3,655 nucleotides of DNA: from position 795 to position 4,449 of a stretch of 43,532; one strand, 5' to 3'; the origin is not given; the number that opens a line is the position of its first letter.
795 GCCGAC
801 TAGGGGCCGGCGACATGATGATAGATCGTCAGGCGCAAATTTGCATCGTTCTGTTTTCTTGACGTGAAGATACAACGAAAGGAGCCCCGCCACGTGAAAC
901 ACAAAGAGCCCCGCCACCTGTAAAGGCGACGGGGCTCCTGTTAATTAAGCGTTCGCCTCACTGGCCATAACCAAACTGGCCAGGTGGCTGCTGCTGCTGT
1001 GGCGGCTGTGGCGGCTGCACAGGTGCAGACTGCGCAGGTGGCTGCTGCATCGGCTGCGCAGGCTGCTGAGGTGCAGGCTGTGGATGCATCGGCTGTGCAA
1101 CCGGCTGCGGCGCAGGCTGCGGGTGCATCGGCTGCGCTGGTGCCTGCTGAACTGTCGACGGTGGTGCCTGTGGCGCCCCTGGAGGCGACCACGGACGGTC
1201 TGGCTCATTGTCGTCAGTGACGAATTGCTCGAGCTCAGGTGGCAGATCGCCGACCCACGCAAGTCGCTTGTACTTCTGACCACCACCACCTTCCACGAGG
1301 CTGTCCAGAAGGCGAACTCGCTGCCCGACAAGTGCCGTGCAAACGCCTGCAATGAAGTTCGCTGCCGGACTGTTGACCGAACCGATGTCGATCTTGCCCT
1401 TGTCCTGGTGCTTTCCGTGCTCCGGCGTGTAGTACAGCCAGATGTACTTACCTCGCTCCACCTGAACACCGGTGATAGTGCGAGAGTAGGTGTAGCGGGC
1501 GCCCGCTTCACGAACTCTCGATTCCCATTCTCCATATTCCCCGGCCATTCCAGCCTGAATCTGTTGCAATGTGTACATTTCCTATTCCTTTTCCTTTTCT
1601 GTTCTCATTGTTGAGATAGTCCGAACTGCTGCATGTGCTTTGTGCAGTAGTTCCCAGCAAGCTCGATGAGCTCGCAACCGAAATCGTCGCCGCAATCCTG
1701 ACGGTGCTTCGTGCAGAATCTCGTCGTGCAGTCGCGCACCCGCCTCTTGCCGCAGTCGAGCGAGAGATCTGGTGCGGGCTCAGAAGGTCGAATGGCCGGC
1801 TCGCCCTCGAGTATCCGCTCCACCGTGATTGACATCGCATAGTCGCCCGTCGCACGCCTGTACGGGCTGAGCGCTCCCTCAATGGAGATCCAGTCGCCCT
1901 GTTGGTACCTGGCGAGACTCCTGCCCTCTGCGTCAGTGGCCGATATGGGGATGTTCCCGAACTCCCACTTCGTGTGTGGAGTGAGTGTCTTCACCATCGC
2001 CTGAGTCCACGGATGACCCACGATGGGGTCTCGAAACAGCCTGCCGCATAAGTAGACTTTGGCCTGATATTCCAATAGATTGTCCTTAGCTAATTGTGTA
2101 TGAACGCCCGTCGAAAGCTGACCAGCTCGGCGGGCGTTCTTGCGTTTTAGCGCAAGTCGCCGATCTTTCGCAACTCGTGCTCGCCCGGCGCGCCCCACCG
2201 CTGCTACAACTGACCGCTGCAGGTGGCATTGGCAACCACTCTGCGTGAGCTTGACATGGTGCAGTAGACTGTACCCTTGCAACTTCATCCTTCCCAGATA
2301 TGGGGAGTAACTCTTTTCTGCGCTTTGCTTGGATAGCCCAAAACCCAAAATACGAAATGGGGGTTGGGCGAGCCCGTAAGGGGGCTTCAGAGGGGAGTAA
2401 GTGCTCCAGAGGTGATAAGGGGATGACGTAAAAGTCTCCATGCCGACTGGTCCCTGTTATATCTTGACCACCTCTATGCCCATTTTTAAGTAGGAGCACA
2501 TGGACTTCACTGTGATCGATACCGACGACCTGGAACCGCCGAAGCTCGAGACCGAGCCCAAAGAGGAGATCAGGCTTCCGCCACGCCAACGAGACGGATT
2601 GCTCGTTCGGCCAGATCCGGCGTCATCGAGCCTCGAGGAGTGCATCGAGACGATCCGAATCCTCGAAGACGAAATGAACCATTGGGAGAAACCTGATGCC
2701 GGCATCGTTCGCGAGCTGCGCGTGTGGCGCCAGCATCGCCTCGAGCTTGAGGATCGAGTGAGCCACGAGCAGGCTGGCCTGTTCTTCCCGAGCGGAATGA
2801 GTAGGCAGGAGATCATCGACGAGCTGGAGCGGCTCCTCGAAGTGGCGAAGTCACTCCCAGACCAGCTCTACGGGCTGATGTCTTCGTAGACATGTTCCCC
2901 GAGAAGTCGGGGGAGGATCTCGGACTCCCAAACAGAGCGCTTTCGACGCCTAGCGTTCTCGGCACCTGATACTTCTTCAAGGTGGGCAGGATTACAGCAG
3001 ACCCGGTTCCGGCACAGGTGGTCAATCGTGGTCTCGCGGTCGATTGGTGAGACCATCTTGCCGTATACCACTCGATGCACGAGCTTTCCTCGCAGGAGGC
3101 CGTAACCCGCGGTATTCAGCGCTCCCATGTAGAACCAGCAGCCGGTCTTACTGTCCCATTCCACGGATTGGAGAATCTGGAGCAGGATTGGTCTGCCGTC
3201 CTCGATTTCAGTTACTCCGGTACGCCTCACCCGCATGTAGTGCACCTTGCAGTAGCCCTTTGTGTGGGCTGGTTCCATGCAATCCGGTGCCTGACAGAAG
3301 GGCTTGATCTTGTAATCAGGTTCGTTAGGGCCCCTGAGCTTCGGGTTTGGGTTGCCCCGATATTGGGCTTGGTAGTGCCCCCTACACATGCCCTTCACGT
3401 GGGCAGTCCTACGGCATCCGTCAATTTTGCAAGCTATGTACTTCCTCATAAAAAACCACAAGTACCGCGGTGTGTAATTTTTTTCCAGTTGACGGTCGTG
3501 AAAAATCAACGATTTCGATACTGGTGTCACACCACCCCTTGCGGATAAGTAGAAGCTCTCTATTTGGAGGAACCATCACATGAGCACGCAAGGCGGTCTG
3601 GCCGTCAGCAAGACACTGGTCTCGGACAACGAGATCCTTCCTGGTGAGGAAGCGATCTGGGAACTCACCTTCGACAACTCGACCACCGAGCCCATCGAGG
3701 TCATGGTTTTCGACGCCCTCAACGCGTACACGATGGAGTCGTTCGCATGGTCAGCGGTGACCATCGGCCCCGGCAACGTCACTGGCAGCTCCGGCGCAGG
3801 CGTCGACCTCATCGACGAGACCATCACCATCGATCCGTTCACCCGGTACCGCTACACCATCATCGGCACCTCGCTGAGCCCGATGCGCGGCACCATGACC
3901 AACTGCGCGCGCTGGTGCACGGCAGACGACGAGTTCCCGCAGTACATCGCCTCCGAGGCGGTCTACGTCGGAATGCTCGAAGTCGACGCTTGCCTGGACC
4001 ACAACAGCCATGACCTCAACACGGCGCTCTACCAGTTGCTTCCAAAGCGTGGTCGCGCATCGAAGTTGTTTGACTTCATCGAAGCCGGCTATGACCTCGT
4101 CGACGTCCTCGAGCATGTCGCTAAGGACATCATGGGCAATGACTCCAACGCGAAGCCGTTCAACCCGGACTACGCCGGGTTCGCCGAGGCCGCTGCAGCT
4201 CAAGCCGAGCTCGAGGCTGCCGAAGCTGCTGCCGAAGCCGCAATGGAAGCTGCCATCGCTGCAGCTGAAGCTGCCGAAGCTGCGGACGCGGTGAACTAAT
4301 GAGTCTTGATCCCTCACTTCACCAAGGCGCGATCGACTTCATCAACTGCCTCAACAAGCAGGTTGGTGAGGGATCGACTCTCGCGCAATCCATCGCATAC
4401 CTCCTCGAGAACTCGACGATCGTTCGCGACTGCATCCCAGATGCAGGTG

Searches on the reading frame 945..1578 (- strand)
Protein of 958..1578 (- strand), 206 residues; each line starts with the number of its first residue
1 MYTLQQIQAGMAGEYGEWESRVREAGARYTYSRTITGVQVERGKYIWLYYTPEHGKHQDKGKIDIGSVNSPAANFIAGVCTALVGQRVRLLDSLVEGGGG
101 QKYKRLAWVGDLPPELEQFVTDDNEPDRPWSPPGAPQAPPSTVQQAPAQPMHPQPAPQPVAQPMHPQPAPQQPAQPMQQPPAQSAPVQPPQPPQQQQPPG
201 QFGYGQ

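Call 7: search_protein_families(library=pfam, proteins=[window:958-1578:-], max_evalue=0.01)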
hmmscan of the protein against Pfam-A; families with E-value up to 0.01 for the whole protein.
window:958-1578:- (206 aa): 0 families

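Call 21: search_protein_families(library=pfam, proteins=[window:945-1535:-], max_evalue=0.05)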
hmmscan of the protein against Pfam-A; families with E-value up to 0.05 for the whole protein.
window:945-1535:- (196 aa): 0 families

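Call 111: search_protein_families(library=pfam, proteins=[window:958-1578:-], max_evalue=5)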
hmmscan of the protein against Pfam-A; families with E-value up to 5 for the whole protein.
window:958-1578:- (206 aa): 1 family
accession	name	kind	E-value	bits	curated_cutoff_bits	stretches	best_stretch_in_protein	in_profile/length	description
PF18316.7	S-l_SbsC_C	-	0.027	15.4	26.6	1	21-66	39-84/86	S-layer protein SbsC C-terminal domain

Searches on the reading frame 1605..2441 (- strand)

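Call 7: search_protein_families(library=pfam, proteins=[window:1605-2441:-], max_evalue=0.01)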
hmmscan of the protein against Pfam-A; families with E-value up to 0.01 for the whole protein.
window:1605-2441:- (278 aa): 0 families

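Call 11: search_protein_families(library=ncbifam, proteins=[window:1605-2441:-], max_evalue=0.01)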
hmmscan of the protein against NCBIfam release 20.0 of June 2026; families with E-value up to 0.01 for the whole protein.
window:1605-2441:- (278 aa): 0 families

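Call 111: search_protein_families(library=pfam, proteins=[window:1605-2441:-], max_evalue=5)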
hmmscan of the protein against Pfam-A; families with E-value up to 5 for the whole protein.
window:1605-2441:- (278 aa): 1 family
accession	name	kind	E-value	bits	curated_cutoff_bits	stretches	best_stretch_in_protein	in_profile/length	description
PF01428.23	zf-AN1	-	1.1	9.9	27.9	1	236-248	17-29/40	AN1-like Zinc finger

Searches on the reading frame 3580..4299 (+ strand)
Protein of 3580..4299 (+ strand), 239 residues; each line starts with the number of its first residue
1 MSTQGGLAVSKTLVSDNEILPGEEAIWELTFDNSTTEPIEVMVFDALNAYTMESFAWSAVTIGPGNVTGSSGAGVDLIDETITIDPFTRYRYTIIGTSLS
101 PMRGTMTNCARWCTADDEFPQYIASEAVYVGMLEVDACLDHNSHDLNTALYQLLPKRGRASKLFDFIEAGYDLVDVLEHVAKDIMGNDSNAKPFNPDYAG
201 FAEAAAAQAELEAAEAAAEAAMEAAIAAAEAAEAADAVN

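Call 7: search_protein_families(library=pfam, proteins=[window:3580-4299:+], max_evalue=0.01)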
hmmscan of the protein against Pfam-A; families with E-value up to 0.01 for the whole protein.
window:3580-4299:+ (239 aa): 0 families

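Call 111: search_protein_families(library=pfam, proteins=[window:3580-4299:+], max_evalue=5)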
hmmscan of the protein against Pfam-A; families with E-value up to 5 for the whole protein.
window:3580-4299:+ (239 aa): 1 family
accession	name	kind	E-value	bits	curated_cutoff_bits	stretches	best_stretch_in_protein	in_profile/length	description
PF21567.2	Gp22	-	0.079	13.6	27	1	13-59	31-74/117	Gp22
